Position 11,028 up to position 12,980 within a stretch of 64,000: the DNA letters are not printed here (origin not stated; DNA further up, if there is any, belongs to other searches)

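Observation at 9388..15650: Compact three-gene envelope operon of unknown function: membrane-anchored propeller protein, lipoprotein, outer-membrane barrel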

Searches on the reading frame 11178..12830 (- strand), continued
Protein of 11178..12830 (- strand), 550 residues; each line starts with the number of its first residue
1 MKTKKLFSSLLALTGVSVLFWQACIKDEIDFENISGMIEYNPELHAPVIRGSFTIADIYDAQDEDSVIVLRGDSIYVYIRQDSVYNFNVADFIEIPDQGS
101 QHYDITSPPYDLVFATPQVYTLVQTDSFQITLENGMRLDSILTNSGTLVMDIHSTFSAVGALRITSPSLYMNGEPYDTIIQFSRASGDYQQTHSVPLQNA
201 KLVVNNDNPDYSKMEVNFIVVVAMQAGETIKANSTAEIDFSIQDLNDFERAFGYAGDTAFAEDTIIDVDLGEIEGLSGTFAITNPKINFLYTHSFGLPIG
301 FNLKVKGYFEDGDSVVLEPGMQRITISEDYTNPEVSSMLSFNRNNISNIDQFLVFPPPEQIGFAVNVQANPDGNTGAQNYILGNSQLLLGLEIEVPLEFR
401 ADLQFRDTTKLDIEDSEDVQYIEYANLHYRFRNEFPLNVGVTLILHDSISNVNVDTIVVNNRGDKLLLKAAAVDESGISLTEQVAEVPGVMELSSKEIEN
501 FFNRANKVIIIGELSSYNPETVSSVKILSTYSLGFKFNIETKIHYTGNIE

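Call 79: find_encoding_contigs(protein=P0170, flank=10000, max_places=1)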
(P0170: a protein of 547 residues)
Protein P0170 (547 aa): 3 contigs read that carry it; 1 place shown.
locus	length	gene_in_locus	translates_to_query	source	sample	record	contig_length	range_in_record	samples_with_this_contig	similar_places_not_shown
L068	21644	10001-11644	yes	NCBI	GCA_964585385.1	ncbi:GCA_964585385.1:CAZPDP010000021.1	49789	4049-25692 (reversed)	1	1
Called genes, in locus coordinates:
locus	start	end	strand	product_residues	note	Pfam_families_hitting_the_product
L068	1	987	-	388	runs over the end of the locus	PF00072:Response_reg, PF00158:Sigma54_activat, PF01078:Mg_chelatase (weak), PF14532:Sigma54_activ_2, PF00004:AAA (weak), PF07728:AAA_5, PF25601:AAA_lid_14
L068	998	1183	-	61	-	-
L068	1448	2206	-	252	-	PF03315:SDH_beta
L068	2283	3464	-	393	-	-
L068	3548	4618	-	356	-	-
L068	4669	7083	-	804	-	PF07715:Plug, PF00593:TonB_dep_Rec_b-barrel, PF14905:OMP_b-brl_3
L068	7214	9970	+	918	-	PF11832:DUF3352, PF13570:Beta-prop_ACSF4 (weak)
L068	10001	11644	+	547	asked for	-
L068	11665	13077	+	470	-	PF18990:DUF5723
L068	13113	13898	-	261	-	-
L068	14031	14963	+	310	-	PF00291:PALP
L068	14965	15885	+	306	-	PF25087:GMPPB_C (faint), PF00132:Hexapep (weak)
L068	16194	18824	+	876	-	PF06452:CBM9_1, PF19313:DUF5916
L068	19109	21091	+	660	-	PF00999:Na_H_Exchanger, PF02254:TrkA_N, PF02080:TrkA_C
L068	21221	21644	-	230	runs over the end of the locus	PF03544:TonB_C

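Call 80: find_encoding_contigs(protein=P0262, flank=10000, max_places=1)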
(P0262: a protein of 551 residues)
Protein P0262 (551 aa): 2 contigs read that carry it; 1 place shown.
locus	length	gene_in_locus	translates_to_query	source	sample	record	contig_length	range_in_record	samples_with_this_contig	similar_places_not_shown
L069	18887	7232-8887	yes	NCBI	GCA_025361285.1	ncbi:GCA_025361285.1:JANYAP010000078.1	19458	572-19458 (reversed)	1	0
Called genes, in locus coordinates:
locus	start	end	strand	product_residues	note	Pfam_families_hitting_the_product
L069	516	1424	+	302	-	PF00005:ABC_tran, PF13304:AAA_21 (weak)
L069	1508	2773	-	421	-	PF00438:S-AdoMet_synt_N, PF02772:S-AdoMet_synt_M, PF02773:S-AdoMet_synt_C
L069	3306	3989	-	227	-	PF03167:UDG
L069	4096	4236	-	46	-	-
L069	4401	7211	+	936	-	PF11832:DUF3352 (faint), PF13570:Beta-prop_ACSF4 (weak)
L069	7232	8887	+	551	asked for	-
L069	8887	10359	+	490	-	PF18990:DUF5723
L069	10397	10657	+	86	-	PF16118:DUF4834 (weak)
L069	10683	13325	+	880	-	PF09586:YfhO (weak)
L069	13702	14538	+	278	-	PF00494:SQS_PSY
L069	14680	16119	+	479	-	PF01370:Epimerase, PF05368:NmrA, PF13460:NAD_binding_10, PF11066:DUF2867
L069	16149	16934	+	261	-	PF02661:Fic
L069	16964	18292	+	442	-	PF00875:DNA_photolyase, PF03441:FAD_binding_7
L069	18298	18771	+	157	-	PF03073:TspO_MBR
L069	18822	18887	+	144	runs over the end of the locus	-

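Call 113: search_protein_families(library=pfam, proteins=[L033:2602-5193:-, L033:11526-14006:+, L033:14011-14649:-, L033:15287-17176:+, L033:214-1605:-, L033:1762-2598:+, L042:335-2446:-, L042:2534-4951:-, L042:11685-14108:+, L042:16354-17583:-], max_evalue=0.00001)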
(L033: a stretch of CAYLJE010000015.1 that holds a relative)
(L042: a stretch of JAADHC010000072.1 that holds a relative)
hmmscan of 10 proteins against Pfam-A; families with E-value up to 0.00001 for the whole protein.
L033:2602-5193:- (863 aa): 2 families
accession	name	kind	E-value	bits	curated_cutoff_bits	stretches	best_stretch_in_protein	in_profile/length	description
PF00593.30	TonB_dep_Rec_b-barrel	-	1.4e-22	81.6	27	1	391-835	23-435/436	TonB dependent receptor-like, beta-barrel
PF07715.20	Plug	-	8.6e-17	62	23.9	1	175-282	2-107/107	TonB-dependent Receptor Plug Domain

L033:11526-14006:+ (826 aa): 1 family
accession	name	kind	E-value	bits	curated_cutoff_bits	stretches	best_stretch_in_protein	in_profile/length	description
PF09586.16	YfhO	-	6.1e-11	41.9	28.5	1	720-796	755-831/835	Bacterial membrane protein YfhO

L033:14011-14649:- (212 aa): 1 family
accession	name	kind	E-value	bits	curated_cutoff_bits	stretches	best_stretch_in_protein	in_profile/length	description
PF12804.13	NTP_transf_3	-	9.6e-37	127.1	27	1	29-170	1-149/160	MobA-like NTP transferase domain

L033:15287-17176:+ (629 aa): 6 families
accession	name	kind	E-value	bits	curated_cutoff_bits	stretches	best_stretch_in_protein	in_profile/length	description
PF02719.21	Polysacc_synt_2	-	3.3e-119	397.9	20.2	1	295-578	1-292/293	Polysaccharide biosynthesis protein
PF01370.27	Epimerase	-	1.2e-24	87.5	20.9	1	295-511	1-235/240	NAD dependent epimerase/dehydratase family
PF16363.11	GDP_Man_Dehyd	-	2e-16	60.8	27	1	296-526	1-258/332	GDP-mannose 4,6 dehydratase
PF01073.25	3Beta_HSD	-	2.7e-13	50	22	1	296-425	1-123/280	3-beta hydroxysteroid dehydrogenase/isomerase family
PF04321.23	RmlD_sub_bind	-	7.8e-13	48.6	27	1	295-420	3-103/287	RmlD substrate binding domain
PF07993.18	NAD_binding_4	-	1.9e-08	34.2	20.1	1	297-427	1-145/258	Male sterility protein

L033:214-1605:- (463 aa): 2 families
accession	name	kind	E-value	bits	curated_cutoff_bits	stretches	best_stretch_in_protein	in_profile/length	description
PF00152.25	tRNA-synt_2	-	1.2e-65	222.1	25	1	119-457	6-307/308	tRNA synthetases class II (D, K and N)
PF01336.31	tRNA_anti-codon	-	9.3e-15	54.8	27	1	22-97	3-74/75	OB-fold nucleic acid binding domain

L033:1762-2598:+ (278 aa): 1 family
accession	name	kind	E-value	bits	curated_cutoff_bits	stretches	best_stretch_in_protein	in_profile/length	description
PF00582.32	Usp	-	1e-20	75.2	24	1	8-130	5-140/141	Universal stress protein family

L042:335-2446:- (703 aa): 2 families
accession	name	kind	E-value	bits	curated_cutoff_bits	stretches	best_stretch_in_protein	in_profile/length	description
PF02690.20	Na_Pi_cotrans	-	3.3e-67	225.2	29.1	2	159-294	1-136/137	Na+/Pi-cotransporter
PF01895.24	PhoU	-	3.6e-16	59.7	23.5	1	500-582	2-85/89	PhoU domain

L042:2534-4951:- (805 aa): 2 families
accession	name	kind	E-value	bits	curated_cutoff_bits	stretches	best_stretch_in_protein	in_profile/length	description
PF00593.30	TonB_dep_Rec_b-barrel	-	1e-26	95.3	27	1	334-777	23-436/436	TonB dependent receptor-like, beta-barrel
PF07715.20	Plug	-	2.4e-16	60.6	23.9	1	116-223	2-107/107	TonB-dependent Receptor Plug Domain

L042:11685-14108:+ (807 aa): 1 family
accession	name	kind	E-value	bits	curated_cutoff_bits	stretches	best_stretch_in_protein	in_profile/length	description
PF09586.16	YfhO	-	1.1e-09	37.7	28.5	1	704-781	755-832/835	Bacterial membrane protein YfhO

L042:16354-17583:- (409 aa): 1 family
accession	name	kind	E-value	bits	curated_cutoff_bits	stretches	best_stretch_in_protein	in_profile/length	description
PF07992.20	Pyr_redox_2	-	1e-14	55.1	26.1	1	3-118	2-120/291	Pyridine nucleotide-disulphide oxidoreductase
